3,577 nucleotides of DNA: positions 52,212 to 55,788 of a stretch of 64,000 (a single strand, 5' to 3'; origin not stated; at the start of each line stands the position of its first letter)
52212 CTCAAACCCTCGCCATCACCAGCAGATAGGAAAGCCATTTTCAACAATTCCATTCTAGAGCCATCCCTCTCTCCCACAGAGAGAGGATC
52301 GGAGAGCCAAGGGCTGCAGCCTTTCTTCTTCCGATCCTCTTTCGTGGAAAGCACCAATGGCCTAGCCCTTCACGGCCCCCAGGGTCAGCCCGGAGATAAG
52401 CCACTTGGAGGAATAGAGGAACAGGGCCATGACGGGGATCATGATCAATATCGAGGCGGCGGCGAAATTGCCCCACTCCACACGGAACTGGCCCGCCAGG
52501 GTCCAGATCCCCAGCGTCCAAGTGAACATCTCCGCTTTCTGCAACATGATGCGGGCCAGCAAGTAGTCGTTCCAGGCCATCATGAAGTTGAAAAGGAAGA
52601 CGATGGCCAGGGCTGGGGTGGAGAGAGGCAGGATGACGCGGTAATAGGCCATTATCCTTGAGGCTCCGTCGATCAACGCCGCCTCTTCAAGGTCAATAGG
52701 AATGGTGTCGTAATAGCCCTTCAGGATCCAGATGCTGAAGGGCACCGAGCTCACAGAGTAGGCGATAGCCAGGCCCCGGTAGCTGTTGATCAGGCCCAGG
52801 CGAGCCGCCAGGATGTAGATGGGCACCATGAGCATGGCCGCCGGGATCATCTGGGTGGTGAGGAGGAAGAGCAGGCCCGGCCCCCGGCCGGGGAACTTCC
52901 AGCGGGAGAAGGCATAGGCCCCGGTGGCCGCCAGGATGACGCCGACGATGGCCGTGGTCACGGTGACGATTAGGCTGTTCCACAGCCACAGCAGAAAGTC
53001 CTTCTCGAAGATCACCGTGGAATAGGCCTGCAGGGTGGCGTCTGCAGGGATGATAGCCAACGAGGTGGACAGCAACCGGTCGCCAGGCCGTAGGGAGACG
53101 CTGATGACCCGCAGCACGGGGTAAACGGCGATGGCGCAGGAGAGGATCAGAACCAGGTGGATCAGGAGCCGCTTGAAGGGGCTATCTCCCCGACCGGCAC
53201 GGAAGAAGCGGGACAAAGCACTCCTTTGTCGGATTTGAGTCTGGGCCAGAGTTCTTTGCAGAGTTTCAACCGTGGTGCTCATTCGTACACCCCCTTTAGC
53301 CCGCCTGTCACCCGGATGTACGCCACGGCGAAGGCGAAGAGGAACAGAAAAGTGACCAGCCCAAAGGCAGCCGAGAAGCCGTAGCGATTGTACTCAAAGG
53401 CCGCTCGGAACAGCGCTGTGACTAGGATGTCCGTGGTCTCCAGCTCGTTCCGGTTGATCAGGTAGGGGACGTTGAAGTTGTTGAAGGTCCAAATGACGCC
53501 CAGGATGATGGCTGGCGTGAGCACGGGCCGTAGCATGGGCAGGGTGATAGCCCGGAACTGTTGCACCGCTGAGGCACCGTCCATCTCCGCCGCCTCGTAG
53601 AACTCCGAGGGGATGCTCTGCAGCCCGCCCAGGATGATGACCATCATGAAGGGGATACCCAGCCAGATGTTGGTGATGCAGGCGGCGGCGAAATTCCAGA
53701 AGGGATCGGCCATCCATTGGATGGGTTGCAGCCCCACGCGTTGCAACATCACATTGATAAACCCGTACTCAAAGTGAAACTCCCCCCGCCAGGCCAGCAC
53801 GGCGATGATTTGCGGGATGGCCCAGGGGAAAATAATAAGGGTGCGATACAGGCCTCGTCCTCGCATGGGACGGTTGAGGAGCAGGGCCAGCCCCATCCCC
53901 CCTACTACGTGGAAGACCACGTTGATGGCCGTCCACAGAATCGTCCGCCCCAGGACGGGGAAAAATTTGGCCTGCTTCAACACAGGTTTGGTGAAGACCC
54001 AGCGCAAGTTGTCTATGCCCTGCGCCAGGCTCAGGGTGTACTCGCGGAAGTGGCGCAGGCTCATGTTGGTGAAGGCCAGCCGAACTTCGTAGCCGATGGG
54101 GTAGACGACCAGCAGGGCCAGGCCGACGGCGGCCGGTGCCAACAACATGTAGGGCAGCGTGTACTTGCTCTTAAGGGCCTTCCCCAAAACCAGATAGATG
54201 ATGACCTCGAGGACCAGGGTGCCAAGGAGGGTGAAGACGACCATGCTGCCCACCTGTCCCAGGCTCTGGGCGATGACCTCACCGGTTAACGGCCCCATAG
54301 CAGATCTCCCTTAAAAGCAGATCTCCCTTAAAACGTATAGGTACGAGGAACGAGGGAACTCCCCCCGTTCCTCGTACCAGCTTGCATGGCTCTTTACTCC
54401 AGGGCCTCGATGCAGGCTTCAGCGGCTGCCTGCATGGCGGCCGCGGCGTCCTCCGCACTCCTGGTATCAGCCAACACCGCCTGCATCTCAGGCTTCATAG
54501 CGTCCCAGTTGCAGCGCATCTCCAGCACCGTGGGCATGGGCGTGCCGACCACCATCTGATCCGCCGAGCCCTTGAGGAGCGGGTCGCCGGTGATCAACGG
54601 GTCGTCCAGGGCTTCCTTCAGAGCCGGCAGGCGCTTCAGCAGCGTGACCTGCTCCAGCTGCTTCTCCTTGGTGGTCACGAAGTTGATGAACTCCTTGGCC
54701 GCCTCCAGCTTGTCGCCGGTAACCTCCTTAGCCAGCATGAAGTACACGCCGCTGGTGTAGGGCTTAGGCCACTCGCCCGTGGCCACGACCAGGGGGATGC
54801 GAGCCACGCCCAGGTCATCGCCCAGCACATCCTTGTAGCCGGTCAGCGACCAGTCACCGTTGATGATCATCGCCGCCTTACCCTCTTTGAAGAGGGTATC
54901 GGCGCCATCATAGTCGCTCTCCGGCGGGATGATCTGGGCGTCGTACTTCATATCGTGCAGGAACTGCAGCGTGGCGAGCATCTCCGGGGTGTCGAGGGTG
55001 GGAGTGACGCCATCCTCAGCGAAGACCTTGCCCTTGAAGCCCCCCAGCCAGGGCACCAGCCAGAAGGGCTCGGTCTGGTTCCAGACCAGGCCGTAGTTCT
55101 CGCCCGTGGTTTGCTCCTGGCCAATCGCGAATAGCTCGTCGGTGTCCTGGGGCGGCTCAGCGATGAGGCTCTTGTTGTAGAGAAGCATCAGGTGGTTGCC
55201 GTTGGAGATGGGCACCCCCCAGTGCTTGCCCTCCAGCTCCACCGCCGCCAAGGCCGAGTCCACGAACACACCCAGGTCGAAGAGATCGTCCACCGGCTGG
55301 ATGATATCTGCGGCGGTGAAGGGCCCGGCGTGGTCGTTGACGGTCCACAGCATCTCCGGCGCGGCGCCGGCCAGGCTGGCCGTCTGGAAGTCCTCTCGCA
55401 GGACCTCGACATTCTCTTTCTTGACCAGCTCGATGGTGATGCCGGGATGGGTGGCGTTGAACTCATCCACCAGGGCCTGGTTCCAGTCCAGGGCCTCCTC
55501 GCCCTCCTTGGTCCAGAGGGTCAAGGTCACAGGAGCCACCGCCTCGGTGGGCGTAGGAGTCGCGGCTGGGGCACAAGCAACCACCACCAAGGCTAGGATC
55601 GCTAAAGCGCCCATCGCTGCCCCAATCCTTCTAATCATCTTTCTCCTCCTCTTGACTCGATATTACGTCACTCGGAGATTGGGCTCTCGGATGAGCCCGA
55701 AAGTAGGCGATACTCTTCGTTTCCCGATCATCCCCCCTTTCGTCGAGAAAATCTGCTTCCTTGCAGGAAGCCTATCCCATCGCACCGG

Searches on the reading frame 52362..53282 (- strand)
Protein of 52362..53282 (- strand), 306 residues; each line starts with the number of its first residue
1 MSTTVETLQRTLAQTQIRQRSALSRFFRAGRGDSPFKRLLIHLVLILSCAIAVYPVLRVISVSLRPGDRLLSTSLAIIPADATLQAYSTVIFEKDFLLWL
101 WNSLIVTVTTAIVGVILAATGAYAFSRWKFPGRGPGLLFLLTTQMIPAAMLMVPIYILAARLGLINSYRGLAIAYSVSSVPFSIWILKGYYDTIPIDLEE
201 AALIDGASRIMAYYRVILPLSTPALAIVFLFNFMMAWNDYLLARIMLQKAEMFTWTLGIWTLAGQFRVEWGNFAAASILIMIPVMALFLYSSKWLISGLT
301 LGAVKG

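Call 62: search_protein_families(library=pfam, proteins=[window:52362-53282:-], max_evalue=0.0001)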
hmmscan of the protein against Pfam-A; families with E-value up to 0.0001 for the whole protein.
window:52362-53282:- (306 aa): 1 family
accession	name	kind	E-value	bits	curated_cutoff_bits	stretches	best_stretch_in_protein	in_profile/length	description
PF00528.27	BPD_transp_1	-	1.6e-12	48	26.4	1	114-295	5-178/184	Binding-protein-dependent transport system inner membrane component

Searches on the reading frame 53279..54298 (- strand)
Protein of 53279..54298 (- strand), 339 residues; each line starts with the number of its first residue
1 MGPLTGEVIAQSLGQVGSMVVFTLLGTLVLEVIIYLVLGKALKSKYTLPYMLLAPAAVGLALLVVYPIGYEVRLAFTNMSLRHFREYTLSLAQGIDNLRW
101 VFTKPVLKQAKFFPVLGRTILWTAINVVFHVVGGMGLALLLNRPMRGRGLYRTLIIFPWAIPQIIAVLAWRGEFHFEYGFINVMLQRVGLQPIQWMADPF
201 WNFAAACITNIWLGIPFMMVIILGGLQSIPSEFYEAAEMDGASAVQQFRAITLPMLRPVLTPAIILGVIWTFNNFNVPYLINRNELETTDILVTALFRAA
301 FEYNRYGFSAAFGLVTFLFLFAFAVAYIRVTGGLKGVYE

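Call 62: search_protein_families(library=pfam, proteins=[window:53279-54298:-], max_evalue=0.0001)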
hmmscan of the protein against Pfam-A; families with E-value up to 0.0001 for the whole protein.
window:53279-54298:- (339 aa): 1 family
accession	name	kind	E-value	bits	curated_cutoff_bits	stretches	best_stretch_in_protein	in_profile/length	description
PF00528.27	BPD_transp_1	-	4e-18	66.2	26.4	1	132-325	3-173/184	Binding-protein-dependent transport system inner membrane component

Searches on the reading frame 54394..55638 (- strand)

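Call 62: search_protein_families(library=pfam, proteins=[window:54394-55638:-], max_evalue=0.0001)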
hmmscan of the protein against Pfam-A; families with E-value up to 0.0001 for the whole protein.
window:54394-55638:- (414 aa): 2 families
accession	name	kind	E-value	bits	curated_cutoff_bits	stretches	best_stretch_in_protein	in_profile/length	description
PF13416.11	SBP_bac_8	-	1.1e-38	134.1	27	1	55-356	1-278/279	Bacterial extracellular solute-binding protein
PF01547.30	SBP_bac_1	-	3e-25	90.3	26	1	54-327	11-306/307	Bacterial extracellular solute-binding protein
